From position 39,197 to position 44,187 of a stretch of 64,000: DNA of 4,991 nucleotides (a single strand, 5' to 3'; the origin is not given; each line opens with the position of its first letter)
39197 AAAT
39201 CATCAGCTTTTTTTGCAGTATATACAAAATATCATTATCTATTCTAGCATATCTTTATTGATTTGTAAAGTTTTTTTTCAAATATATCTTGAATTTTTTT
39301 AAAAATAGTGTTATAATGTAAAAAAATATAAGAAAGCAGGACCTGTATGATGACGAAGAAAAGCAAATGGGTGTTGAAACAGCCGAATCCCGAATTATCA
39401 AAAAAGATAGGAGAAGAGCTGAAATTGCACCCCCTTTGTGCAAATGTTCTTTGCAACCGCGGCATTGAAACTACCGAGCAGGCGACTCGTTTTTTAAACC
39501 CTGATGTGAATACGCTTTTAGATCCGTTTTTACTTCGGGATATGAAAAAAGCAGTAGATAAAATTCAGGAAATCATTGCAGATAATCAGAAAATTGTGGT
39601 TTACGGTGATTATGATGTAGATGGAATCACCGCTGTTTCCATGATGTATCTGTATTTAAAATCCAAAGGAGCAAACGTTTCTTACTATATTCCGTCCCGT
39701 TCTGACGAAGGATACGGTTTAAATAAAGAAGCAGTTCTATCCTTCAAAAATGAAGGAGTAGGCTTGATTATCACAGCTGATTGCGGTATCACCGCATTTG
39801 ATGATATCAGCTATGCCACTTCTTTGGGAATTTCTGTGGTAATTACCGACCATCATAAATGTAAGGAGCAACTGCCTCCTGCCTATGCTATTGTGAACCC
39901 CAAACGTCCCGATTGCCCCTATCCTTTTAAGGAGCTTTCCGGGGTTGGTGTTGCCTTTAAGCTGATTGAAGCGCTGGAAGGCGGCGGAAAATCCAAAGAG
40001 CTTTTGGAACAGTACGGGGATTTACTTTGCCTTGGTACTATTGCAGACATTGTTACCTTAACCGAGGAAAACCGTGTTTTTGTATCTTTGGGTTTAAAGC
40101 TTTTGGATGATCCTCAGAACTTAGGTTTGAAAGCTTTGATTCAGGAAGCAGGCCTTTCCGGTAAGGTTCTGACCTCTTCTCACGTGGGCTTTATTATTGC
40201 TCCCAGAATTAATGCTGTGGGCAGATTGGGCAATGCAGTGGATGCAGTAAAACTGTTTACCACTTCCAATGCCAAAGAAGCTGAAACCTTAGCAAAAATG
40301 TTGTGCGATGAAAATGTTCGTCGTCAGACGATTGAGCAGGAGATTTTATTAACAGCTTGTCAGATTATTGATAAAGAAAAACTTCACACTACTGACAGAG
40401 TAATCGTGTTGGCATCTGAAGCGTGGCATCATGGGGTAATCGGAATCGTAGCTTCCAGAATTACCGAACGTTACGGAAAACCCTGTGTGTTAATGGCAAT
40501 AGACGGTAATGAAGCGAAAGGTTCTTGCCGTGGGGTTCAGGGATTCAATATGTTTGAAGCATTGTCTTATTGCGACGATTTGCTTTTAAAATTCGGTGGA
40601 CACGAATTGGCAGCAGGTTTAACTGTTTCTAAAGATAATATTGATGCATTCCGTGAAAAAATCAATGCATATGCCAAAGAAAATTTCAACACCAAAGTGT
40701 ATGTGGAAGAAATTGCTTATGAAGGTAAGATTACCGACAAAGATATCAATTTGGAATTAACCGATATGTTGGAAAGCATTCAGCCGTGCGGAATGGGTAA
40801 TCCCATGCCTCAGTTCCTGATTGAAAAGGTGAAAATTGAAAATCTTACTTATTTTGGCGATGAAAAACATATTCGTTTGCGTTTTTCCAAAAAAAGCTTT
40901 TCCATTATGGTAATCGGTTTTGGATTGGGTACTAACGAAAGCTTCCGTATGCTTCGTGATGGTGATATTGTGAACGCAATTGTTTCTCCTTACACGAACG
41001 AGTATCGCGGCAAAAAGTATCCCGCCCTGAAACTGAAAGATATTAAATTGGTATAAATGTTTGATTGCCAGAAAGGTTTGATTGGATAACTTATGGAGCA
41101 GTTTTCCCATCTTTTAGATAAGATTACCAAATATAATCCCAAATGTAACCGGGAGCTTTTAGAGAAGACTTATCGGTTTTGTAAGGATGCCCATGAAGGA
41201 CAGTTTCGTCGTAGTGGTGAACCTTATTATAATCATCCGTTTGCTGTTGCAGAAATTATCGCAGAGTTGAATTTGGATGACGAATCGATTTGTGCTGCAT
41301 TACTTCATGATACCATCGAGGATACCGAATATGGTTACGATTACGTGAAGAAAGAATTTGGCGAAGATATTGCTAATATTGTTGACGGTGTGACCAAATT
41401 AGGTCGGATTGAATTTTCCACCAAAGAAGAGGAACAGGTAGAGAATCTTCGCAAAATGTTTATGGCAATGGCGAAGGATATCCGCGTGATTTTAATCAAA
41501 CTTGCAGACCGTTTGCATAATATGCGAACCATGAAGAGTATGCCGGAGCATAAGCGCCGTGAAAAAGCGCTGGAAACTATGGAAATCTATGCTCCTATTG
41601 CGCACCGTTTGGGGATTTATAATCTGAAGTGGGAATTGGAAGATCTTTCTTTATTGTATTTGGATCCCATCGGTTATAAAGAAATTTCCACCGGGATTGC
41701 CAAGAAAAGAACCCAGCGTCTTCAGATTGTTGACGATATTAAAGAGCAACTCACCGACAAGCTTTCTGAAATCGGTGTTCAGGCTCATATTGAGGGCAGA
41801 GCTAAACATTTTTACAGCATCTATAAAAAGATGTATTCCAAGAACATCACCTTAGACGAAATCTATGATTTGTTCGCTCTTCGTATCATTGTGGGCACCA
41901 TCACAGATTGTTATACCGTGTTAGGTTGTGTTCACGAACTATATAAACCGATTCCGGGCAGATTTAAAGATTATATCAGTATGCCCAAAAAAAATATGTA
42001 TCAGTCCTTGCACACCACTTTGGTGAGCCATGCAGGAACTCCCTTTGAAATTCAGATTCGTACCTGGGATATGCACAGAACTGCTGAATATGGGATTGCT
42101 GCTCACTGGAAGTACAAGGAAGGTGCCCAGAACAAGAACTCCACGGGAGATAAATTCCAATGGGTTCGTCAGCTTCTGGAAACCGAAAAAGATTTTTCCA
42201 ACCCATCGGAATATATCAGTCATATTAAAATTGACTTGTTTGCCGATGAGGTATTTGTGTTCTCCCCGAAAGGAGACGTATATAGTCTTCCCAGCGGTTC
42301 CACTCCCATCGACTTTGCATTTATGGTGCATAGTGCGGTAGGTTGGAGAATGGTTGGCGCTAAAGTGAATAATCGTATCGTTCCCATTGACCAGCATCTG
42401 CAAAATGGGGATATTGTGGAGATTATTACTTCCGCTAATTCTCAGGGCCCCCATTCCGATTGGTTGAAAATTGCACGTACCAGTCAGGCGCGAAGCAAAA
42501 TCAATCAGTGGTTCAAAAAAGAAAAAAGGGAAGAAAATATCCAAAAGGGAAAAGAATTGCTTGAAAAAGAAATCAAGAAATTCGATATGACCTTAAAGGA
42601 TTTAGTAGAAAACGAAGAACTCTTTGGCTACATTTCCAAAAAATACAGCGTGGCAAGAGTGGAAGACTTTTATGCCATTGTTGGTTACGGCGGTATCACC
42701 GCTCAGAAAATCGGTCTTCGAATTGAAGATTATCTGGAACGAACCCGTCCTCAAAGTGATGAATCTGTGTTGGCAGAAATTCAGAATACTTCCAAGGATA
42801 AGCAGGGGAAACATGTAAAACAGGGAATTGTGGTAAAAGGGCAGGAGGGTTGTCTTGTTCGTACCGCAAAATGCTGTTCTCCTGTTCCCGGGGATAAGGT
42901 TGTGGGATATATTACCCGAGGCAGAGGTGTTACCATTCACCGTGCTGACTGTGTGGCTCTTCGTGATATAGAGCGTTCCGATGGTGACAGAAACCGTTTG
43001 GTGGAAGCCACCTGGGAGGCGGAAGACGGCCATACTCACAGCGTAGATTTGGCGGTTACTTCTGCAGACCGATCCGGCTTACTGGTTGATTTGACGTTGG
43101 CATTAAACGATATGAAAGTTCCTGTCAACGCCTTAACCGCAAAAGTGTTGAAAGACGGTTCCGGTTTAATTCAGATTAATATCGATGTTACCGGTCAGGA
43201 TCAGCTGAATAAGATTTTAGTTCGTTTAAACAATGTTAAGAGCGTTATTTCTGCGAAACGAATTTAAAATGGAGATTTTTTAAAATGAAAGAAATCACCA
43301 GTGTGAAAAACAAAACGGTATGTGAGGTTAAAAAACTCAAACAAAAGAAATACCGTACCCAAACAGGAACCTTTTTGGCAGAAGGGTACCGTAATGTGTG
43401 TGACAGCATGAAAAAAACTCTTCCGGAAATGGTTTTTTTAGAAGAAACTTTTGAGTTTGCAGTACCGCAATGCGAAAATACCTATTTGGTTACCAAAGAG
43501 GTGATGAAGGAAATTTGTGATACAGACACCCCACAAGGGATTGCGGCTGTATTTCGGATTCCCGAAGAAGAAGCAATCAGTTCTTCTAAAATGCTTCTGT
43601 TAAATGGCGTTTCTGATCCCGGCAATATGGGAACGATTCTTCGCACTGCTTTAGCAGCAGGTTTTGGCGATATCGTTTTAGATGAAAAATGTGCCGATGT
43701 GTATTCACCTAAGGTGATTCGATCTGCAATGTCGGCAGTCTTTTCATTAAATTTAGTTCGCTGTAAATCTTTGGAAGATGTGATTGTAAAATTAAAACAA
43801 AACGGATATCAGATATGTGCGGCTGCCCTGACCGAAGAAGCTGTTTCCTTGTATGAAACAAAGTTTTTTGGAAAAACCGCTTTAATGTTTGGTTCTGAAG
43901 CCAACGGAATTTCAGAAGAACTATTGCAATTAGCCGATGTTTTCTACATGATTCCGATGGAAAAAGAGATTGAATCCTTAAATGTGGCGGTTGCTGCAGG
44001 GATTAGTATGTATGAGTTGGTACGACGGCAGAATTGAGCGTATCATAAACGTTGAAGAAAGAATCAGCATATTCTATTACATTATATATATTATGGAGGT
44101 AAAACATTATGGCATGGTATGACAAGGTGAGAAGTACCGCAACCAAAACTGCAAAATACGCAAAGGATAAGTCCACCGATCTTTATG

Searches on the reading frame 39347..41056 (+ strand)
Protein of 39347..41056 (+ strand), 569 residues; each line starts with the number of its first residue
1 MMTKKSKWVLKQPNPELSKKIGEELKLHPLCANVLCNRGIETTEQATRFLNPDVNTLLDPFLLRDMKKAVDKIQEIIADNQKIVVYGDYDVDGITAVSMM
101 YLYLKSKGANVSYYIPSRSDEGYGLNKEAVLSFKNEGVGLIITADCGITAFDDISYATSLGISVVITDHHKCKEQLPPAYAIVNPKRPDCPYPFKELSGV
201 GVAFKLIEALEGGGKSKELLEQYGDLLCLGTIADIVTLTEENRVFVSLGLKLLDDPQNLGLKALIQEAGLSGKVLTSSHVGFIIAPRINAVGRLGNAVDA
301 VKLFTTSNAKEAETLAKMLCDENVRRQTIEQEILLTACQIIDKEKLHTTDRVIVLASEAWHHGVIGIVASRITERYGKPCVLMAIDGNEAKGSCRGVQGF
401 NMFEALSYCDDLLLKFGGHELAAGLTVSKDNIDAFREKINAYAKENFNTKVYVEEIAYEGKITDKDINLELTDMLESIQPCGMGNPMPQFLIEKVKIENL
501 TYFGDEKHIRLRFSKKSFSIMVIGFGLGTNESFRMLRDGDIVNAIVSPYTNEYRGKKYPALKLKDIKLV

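Call 88: search_protein_families(library=pfam, max_evalue=0.00001, proteins=[window:39347-41056:+])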
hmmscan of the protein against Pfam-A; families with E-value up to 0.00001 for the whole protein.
window:39347-41056:+ (569 aa): 3 families
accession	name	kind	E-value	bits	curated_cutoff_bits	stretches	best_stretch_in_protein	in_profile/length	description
PF01368.27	DHH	-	9.2e-31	107.2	28.1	1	82-231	1-125/125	DHH family, N-terminal domain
PF17768.7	RecJ_OB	-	6e-21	75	27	1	459-565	2-107/107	RecJ OB domain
PF02272.25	DHHA1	-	1.1e-16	61.6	25.9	1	351-445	3-102/102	DHHA1 domain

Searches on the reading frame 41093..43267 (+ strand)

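Call 88: search_protein_families(library=pfam, max_evalue=0.00001, proteins=[window:41093-43267:+])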
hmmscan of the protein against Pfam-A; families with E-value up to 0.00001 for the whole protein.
window:41093-43267:+ (724 aa): 6 families
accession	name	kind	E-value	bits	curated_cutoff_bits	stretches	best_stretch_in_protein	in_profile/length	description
PF13328.12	HD_4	-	5.4e-50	169.6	27.2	1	28-175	3-155/156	HD domain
PF04607.23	RelA_SpoT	-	1.2e-43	148.4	27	1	235-344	1-111/113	Region found in RelA / SpoT proteins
PF02824.27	TGS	-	1.3e-19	70.4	22.2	1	387-446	1-60/60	TGS domain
PF01966.28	HD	-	3.3e-14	53.6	22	1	45-144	1-116/116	HD domain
PF13291.12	ACT_4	-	9.6e-13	49.1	27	1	648-723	4-80/80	ACT domain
PF19296.4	RelA_AH_RIS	-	4.7e-11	43.6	23.8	1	459-628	2-180/185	RelA/SpoT, AH and RIS domains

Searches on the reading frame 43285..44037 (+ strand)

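Call 88: search_protein_families(library=pfam, max_evalue=0.00001, proteins=[window:43285-44037:+])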
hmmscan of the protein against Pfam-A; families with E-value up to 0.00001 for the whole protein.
window:43285-44037:+ (250 aa): 2 families
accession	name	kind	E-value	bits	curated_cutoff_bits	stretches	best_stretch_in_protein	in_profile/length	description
PF00588.24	SpoU_methylase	-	5.5e-41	140.4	29.7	1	103-243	3-142/142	SpoU rRNA Methylase family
PF22435.1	MRM3-like_sub_bind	-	4.2e-17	62.8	27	1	9-88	1-84/84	MRM3-like substrate binding domain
